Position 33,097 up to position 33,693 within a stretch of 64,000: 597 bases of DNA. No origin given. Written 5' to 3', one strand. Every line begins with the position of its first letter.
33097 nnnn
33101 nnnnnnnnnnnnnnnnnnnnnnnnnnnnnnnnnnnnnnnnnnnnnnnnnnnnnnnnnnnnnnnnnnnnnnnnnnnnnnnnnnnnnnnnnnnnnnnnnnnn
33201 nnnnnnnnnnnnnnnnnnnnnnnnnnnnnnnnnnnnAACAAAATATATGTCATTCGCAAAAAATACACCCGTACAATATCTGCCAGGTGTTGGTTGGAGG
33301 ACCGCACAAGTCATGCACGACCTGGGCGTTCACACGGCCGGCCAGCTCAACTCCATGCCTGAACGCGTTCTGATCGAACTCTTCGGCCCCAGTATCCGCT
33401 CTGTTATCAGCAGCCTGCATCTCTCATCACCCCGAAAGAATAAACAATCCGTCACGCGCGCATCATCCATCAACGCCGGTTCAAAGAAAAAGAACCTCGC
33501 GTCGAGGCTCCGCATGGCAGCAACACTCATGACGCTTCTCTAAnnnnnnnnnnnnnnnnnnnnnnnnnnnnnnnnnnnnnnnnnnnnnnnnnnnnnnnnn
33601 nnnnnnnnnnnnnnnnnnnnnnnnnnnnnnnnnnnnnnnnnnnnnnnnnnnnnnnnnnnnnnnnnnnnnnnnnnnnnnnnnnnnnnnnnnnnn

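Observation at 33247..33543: Remnant of a Y-family (DinB-like) polymerase gene directly downstream of lexA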

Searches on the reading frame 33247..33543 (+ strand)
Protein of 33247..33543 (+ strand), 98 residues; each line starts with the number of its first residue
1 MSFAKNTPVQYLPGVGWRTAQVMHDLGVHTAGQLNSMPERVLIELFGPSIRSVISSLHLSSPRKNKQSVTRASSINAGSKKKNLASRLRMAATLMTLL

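Call 3: search_protein_families(library=pfam, proteins=[window:33247-33543:+], max_evalue=1)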
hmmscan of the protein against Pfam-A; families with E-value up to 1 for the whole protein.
window:33247-33543:+ (98 aa): 4 families
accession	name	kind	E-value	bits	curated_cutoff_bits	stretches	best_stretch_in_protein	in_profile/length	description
PF21999.2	IMS_HHH_1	-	7.1e-06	26.8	27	1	12-48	3-39/53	DNA polymerase-iota, thumb domain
PF11798.14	IMS_HHH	-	0.0027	18.3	24.4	1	5-28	9-32/32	IMS family HHH motif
PF11731.14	Cdd1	-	0.039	14.6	25.5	1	9-37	8-36/86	Pathogenicity locus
PF21176.3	RecR_HhH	-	0.065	13.5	27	1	11-23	10-22/45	RecR, helix-hairpin-helix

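Call 4: search_protein_families(library=ncbifam, proteins=[window:33247-33543:+], max_evalue=1)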
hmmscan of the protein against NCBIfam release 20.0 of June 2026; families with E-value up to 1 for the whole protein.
window:33247-33543:+ (98 aa): 10 families
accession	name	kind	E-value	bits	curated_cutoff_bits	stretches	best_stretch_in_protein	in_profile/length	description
NF003015.0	PRK03858.1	subfamily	6.3e-08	32.1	367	1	2-79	171-248/399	DNA polymerase IV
NF002677.0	PRK02406.1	equivalog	4.1e-07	29.4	256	1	2-71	175-244/357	DNA polymerase IV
NF002883.0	PRK03352.1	equivalog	3.5e-06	26.5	330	1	5-61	175-231/347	DNA polymerase IV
NF002882.0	PRK03348.1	equivalog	2.1e-05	23.5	389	1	5-60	178-233/461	DNA polymerase IV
NF002751.0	PRK02794.1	equivalog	5e-05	22.4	371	1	2-67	206-271/425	DNA polymerase IV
NF002848.0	PRK03103.1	subfamily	7.9e-05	21.3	381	1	7-47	182-222/410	DNA polymerase IV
NF010731.0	PRK14133.1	equivalog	0.012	14.9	362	1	7-49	173-215/352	DNA polymerase IV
NF002492.0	PRK01810.1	equivalog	0.022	13.5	399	1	7-47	184-224/412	DNA polymerase IV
TIGR03478.1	DMSO_red_II_bet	subfamily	0.1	11.5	480.7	1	5-71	246-307/321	DMSO reductase family type II enzyme, iron-sulfur subunit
TIGR03491.1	TIGR03491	subfamily_domain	0.11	11.5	97.45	1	4-51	209-250/462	TM0106 family RecB-like putative nuclease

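Call 5: find_homologous_proteins(query=window:33247-33543:+, max_evalue=0.001)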
Query window:33247-33543:+ (98 aa): 22 proteins with E <= 0.001 among 22 candidates.
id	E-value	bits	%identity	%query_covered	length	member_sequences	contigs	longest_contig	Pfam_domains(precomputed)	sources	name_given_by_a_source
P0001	1.6e-38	148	100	78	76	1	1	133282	-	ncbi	ncbi:MAG: hypothetical protein ABIG66_00430 [Candidatus Kerfeldbacteria bacterium]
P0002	4.8e-34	134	64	100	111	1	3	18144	PF21999.3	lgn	-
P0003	3.1e-26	109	61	100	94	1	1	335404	PF21999.3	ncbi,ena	-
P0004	8.3e-26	108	53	97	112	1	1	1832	PF21999.3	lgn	-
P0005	5.3e-25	105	52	100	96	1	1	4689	-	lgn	-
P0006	1.7e-24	104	53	100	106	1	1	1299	PF21999.3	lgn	-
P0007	9.2e-24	101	52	100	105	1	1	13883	PF21999.3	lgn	-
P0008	1.7e-23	100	52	100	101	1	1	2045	PF21999.3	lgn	-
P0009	1.7e-23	100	51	100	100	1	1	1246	-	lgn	-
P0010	6.8e-23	99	50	100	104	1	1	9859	PF21999.3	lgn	-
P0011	7.6e-23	98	50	96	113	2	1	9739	PF21999.3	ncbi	-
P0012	1.1e-22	98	46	100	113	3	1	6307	PF21999.3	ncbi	-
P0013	1.2e-22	98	48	100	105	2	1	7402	PF21999.3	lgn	-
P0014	4.0e-22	96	46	100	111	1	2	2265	PF21999.3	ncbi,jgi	jgi:nucleotidyltransferase/DNA polymerase involved in DNA repair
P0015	5.8e-22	96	48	100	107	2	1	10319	PF21999.3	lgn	-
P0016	2.3e-21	94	50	100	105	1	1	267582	PF21999.3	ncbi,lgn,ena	-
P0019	3.7e-17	80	46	100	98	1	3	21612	-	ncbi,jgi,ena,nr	ncbi:MAG TPA: hypothetical protein VJB65_05320 [Patescibacteria group bacterium]|nr:hypothetical pro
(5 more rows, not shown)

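Call 8: find_encoding_contigs(protein=P0003, flank=5000, max_places=3)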
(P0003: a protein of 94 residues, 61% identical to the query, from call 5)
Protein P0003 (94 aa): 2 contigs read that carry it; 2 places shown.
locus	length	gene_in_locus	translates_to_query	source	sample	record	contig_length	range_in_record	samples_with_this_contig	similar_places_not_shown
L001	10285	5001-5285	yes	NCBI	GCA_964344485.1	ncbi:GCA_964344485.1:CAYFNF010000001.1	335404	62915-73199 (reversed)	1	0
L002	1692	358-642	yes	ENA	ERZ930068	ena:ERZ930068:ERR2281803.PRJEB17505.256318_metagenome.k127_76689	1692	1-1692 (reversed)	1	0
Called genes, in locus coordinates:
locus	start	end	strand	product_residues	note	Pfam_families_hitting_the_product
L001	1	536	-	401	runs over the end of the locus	-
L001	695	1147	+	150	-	-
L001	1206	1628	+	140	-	-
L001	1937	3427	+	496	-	-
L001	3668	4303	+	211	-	-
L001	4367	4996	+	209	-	PF01726:LexA_DNA_bind, PF00717:Peptidase_S24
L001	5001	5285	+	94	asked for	PF21999:IMS_HHH_1 (faint)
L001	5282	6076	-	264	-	PF13482:RNase_H_2, PF10108:DNA_pol_B_exo2 (faint)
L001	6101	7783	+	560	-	-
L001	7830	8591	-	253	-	PF12705:PDDEXK_1, PF01930:Cas_Cas4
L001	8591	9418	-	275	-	PF03816:LytR_cpsA_psr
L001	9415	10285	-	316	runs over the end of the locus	PF03133:TTL (faint)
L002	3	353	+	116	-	?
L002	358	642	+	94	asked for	PF21999:IMS_HHH_1 (faint)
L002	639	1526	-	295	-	PF13482:RNase_H_2, PF10108:DNA_pol_B_exo2 (faint)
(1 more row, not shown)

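Call 9: find_encoding_contigs(protein=P0016, flank=5000, max_places=3)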
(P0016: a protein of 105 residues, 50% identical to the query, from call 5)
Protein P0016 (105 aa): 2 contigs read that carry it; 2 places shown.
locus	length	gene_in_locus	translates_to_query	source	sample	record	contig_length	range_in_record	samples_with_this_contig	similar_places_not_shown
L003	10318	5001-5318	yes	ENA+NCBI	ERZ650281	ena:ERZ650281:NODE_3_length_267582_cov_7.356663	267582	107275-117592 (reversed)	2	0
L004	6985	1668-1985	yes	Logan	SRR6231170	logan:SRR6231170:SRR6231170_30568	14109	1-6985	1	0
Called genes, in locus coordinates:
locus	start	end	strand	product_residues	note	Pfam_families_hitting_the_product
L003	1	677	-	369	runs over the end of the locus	PF02800:Gp_dh_C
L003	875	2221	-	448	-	PF08245:Mur_ligase_M, PF02875:Mur_ligase_C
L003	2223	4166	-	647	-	PF00082:Peptidase_S8, PF00041:fn3 (faint)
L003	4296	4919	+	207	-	PF01726:LexA_DNA_bind, PF09339:HTH_IclR (faint), PF00717:Peptidase_S24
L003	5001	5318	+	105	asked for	PF21999:IMS_HHH_1 (weak)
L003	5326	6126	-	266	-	PF13482:RNase_H_2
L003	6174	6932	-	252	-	PF12705:PDDEXK_1, PF01930:Cas_Cas4 (weak)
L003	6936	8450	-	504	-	PF08014:MATCAP (weak)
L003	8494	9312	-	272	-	PF03816:LytR_cpsA_psr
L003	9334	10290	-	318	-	PF14397:ATPgrasp_ST (faint), PF14398:ATPgrasp_YheCD (faint), PF02955:GSH-S_ATP, PF08443:RimK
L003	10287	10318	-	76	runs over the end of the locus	PF02609:Exonuc_VII_S (weak)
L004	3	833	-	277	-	?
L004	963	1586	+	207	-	PF01726:LexA_DNA_bind, PF09339:HTH_IclR (faint), PF00717:Peptidase_S24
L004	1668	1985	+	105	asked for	PF21999:IMS_HHH_1 (weak)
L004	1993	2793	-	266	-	PF13482:RNase_H_2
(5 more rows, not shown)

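Call 13: search_solved_structures(query=A1, max_evalue=1, show_alignments=3)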
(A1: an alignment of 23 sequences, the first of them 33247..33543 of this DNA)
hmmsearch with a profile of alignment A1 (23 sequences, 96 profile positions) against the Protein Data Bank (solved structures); distinct sequences matched with E-value up to 1: 30.
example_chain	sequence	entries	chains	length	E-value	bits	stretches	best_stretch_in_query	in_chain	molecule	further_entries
7yll_A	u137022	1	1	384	6.6e-07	32.6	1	8-87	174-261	DNA polymerase IV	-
1t3n_A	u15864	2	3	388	0.0034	20.7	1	9-58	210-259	polymerase (DNA directed) iota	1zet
3h40_A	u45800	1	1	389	0.0034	20.7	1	9-58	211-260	DNA polymerase iota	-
2alz_A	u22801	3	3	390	0.0034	20.7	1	9-58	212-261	DNA polymerase iota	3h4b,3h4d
2dpi_A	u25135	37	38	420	0.0039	20.5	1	9-58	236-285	DNA polymerase iota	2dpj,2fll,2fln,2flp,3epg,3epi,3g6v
9drc_A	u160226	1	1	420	0.0039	20.5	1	9-58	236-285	DNA polymerase iota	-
5kt6_A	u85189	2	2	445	0.0043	20.4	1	9-58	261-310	DNA polymerase iota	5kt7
5kt4_A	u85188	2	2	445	0.0043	20.3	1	9-58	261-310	DNA polymerase iota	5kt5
6jum_A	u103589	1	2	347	0.024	17.9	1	7-50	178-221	DNA polymerase IV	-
6jun_F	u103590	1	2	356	0.025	17.9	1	7-50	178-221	DNA polymerase IV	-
4dez_A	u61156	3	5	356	0.025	17.9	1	7-50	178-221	DNA polymerase IV 1 | DNA polymerase IV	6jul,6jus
6juo_A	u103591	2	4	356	0.025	17.9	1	7-50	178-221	DNA polymerase IV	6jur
1t94_A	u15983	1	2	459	0.049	17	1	1-35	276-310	polymerase (DNA directed) kappa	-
4u7c_A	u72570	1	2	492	0.077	16.3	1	1-35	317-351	DNA polymerase kappa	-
2oh2_A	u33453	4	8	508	0.082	16.2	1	1-35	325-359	DNA polymerase kappa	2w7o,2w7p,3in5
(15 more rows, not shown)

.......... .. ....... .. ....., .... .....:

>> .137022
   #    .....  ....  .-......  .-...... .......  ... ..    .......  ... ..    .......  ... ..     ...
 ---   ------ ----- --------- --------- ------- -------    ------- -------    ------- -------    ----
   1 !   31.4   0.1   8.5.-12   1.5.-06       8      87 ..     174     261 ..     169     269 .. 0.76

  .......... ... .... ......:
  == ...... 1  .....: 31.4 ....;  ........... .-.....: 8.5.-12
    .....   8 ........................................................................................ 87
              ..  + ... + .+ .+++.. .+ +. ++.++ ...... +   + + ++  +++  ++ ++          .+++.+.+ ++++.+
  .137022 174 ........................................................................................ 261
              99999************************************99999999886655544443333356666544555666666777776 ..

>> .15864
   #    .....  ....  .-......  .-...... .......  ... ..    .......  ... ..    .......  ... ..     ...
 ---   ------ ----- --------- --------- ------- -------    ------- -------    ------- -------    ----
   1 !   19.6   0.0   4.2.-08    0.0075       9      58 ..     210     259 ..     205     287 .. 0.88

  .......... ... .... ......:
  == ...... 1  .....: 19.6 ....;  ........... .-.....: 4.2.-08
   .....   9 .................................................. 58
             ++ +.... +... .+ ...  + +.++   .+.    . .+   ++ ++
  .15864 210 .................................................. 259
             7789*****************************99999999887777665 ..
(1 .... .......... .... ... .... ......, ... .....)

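Call 14: find_encoding_contigs(protein=P0019, flank=5000, max_places=3)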
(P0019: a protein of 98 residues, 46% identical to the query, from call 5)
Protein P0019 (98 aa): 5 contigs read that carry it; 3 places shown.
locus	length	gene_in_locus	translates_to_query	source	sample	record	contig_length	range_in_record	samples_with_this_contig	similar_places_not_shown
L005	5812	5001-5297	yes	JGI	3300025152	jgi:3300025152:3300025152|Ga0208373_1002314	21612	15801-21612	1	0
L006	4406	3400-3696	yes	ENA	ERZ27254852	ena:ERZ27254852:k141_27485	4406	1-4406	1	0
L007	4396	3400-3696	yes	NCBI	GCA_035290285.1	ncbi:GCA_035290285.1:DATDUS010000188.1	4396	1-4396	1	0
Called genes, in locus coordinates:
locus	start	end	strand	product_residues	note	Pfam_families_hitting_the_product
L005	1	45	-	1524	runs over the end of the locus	PF01435:Peptidase_M48, PF03109:ABC1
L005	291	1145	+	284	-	PF08486:SpoIID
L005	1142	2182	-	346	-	PF02547:Queuosine_synth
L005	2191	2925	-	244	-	-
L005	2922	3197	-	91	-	-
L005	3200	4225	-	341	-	PF05496:RuvB_N, PF06068:TIP49 (faint), PF00004:AAA, PF07728:AAA_5 (weak), PF17864:AAA_lid_4, PF05491:WHD_RuvB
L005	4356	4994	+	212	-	PF01726:LexA_DNA_bind, PF00717:Peptidase_S24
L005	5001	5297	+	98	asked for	-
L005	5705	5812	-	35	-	?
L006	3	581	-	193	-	PF02547:Queuosine_synth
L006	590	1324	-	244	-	-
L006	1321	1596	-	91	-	-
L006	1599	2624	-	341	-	PF05496:RuvB_N, PF06068:TIP49 (faint), PF00004:AAA, PF07728:AAA_5 (weak), PF17864:AAA_lid_4, PF05491:WHD_RuvB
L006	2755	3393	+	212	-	PF01726:LexA_DNA_bind, PF00717:Peptidase_S24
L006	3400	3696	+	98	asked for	-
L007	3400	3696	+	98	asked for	-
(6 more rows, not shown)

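Call 15: find_encoding_contigs(protein=P0002, flank=5000, max_places=2)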
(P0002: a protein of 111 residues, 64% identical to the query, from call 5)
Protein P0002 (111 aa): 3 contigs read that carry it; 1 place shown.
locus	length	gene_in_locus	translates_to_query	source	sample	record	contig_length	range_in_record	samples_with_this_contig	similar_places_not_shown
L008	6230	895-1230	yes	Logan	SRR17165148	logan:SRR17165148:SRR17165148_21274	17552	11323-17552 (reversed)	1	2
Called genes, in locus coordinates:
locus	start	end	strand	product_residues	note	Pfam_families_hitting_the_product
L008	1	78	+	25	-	?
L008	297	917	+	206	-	PF01726:LexA_DNA_bind, PF00717:Peptidase_S24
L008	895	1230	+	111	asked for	PF21999:IMS_HHH_1 (weak)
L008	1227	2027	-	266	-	PF13482:RNase_H_2, PF10108:DNA_pol_B_exo2 (faint)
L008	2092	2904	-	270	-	PF12705:PDDEXK_1, PF01930:Cas_Cas4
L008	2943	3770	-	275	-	PF03816:LytR_cpsA_psr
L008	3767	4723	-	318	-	PF14397:ATPgrasp_ST (faint), PF14398:ATPgrasp_YheCD (faint)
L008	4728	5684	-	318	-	PF08443:RimK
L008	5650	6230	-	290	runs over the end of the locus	PF02655:ATP-grasp_3, PF02955:GSH-S_ATP, PF08443:RimK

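Call 16: find_encoding_contigs(protein=P0010, flank=5000, max_places=2)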
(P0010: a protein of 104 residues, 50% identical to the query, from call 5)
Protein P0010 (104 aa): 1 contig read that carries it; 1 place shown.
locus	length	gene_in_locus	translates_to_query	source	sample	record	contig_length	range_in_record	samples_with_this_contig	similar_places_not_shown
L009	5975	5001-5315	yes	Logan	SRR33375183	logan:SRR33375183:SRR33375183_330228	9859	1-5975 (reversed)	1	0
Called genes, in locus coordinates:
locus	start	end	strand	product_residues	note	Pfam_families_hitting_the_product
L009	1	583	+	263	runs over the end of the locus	-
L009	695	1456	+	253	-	PF07883:Cupin_2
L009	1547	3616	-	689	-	PF00082:Peptidase_S8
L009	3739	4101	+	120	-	-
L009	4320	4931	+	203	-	PF01726:LexA_DNA_bind, PF09339:HTH_IclR (faint), PF00717:Peptidase_S24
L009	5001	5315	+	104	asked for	PF21999:IMS_HHH_1 (weak)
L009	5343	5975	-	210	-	?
